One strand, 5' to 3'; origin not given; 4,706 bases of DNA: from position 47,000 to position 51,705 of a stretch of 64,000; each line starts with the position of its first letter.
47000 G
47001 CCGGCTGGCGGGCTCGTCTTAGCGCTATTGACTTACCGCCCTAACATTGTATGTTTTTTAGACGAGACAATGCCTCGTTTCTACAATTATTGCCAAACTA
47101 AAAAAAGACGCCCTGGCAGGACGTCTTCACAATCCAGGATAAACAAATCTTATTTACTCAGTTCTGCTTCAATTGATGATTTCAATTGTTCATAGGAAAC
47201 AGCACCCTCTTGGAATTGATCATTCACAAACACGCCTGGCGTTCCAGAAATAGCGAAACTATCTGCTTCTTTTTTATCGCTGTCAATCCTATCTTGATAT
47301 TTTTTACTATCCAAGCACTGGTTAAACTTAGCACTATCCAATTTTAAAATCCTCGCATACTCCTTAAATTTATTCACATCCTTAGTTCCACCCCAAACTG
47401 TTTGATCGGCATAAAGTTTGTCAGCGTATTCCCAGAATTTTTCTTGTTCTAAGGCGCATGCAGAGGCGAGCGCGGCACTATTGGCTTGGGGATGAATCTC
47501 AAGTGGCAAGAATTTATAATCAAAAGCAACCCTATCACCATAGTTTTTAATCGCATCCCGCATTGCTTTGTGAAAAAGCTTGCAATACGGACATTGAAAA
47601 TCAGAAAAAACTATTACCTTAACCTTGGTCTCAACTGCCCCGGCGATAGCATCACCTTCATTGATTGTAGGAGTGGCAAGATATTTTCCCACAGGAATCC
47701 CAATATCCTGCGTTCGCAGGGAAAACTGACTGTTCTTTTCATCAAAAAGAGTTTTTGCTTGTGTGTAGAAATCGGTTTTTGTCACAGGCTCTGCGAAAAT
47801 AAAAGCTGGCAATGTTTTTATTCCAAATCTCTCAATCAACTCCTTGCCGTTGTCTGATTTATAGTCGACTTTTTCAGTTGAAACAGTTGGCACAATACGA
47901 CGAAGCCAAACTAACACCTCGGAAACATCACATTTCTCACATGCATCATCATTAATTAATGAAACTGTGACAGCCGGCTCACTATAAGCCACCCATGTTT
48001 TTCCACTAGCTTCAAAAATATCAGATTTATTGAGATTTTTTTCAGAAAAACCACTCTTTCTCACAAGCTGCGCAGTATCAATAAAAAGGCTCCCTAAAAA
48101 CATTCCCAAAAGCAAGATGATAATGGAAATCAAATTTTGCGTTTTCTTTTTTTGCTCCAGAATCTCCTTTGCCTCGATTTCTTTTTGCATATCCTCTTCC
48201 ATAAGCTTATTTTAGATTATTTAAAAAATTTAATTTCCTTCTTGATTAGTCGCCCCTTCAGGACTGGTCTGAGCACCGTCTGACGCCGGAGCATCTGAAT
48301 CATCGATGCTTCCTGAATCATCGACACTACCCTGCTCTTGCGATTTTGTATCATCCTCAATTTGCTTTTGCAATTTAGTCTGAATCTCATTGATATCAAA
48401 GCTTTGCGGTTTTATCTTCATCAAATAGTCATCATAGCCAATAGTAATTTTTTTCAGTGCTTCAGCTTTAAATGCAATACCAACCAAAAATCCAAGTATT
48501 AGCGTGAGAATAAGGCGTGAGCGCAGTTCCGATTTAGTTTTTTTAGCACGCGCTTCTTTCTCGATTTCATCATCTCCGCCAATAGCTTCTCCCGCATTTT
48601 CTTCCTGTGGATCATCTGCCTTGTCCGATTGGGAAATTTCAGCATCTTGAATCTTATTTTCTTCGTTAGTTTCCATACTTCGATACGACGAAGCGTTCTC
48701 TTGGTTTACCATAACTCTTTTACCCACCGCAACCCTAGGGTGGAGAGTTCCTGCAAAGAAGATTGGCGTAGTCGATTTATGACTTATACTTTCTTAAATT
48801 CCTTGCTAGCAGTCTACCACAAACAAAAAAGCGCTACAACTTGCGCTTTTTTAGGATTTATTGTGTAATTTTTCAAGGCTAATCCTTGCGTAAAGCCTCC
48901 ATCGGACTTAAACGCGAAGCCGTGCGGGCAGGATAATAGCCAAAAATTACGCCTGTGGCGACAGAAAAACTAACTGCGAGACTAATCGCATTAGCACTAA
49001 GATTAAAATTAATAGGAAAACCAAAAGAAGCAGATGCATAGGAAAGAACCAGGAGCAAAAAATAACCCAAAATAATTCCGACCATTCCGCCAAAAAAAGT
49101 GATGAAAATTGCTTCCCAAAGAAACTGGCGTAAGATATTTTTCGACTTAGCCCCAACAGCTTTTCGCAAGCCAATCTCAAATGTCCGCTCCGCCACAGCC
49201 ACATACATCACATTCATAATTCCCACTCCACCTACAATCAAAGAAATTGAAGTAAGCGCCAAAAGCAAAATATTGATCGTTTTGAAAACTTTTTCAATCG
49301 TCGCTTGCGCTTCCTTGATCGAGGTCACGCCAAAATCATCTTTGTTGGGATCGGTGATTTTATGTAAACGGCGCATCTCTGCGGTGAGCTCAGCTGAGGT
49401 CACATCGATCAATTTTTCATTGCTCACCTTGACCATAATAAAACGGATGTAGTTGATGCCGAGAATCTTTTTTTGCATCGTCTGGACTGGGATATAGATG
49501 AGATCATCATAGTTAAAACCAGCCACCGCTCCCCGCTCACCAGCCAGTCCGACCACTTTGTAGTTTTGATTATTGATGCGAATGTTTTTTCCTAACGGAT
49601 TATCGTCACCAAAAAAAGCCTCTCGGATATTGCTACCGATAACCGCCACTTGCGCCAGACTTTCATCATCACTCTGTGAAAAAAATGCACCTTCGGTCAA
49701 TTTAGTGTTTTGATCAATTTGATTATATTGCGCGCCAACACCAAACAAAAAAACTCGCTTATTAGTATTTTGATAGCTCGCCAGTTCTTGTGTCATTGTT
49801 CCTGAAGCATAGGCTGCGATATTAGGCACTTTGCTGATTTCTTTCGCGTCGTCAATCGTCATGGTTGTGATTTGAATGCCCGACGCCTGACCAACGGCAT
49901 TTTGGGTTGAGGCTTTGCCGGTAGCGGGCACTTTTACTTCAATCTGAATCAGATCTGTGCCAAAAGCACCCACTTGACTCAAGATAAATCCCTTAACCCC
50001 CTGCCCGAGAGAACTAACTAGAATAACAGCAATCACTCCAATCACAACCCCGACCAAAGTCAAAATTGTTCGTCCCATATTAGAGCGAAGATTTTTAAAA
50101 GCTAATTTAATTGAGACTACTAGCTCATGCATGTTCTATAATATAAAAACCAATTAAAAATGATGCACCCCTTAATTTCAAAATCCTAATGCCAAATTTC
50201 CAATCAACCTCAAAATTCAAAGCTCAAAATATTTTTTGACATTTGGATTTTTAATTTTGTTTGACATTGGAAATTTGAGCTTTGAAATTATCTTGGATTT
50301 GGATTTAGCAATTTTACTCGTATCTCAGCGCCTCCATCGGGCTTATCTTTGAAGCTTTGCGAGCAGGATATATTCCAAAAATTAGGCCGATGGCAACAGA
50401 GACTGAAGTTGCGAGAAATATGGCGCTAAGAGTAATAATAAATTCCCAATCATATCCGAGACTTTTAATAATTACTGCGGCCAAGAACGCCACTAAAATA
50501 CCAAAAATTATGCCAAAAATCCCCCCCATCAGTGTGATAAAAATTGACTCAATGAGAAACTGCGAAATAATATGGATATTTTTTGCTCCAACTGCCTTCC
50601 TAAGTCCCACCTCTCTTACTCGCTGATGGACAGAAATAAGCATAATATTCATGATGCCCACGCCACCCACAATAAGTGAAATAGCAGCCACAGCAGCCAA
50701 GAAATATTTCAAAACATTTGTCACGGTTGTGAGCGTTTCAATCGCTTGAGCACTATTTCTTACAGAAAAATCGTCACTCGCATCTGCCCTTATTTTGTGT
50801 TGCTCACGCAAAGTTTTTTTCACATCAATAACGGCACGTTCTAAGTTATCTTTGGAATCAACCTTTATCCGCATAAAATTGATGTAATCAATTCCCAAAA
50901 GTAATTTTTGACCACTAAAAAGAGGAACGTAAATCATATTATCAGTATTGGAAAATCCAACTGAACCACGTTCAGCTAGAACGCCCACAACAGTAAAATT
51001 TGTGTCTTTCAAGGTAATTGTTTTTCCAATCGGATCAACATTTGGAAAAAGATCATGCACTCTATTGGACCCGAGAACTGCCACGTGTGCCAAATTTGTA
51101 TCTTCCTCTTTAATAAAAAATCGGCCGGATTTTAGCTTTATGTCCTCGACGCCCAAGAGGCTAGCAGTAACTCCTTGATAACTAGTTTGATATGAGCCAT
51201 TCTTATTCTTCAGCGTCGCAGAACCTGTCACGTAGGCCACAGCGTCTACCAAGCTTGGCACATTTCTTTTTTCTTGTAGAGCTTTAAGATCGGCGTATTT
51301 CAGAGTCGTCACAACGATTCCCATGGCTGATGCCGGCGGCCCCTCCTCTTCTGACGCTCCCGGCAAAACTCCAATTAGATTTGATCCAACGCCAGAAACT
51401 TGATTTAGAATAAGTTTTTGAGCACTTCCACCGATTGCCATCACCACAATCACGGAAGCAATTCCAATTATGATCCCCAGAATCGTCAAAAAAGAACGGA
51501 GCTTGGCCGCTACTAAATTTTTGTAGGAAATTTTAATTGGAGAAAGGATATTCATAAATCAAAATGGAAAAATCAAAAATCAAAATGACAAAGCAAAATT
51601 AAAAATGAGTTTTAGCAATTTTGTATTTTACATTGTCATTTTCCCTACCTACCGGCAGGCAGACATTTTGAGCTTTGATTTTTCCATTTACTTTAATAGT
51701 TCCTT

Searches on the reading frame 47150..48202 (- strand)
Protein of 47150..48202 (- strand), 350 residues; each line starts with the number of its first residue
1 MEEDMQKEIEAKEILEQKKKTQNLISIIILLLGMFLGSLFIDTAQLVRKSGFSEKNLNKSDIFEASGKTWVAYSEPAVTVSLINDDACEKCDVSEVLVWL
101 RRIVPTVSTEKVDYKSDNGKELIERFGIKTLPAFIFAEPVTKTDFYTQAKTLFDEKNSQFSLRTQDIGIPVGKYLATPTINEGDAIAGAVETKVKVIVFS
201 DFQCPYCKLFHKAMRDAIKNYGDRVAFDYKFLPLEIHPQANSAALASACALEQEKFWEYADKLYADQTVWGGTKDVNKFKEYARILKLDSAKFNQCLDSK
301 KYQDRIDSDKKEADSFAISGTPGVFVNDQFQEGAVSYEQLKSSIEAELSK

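Call 63: search_protein_families(library=pfam, proteins=[window:47150-48202:-], max_evalue=0.001)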
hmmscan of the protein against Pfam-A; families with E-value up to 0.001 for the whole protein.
window:47150-48202:- (350 aa): 4 families
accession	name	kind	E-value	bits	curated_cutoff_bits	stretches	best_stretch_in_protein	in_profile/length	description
PF13462.12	Thioredoxin_4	-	4.4e-25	89.2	23.2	1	182-345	3-164/165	Thioredoxin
PF01323.26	DSBA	-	8.1e-19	68.6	25.6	1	196-344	2-190/191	DSBA-like thioredoxin domain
PF13098.12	Thioredoxin_2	-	3.6e-10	40.6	27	1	192-341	5-101/104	Thioredoxin-like domain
PF13192.12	Thioredoxin_3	-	2.4e-05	24.7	24.8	0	194-222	3-28/76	Thioredoxin domain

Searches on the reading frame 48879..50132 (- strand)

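Call 63: search_protein_families(library=pfam, proteins=[window:48879-50132:-], max_evalue=0.001)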
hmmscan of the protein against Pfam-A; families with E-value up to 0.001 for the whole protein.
window:48879-50132:- (417 aa): 2 families
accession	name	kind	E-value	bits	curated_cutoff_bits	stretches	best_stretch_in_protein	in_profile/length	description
PF12704.14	MacB_PCD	-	3.5e-36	125.9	27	1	22-251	1-206/207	MacB-like periplasmic core domain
PF02687.27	FtsX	-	6.8e-18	65.3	25.5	1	294-410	4-120/120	FtsX-like permease C-terminal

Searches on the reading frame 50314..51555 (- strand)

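Call 63: search_protein_families(library=pfam, proteins=[window:50314-51555:-], max_evalue=0.001)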
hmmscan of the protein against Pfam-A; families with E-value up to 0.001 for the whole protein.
window:50314-51555:- (413 aa): 2 families
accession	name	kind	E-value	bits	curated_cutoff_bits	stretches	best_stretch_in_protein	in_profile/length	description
PF12704.14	MacB_PCD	-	5.7e-40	138.2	27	1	21-245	1-204/207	MacB-like periplasmic core domain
PF02687.27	FtsX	-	9.5e-19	68.1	25.5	1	288-406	2-120/120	FtsX-like permease C-terminal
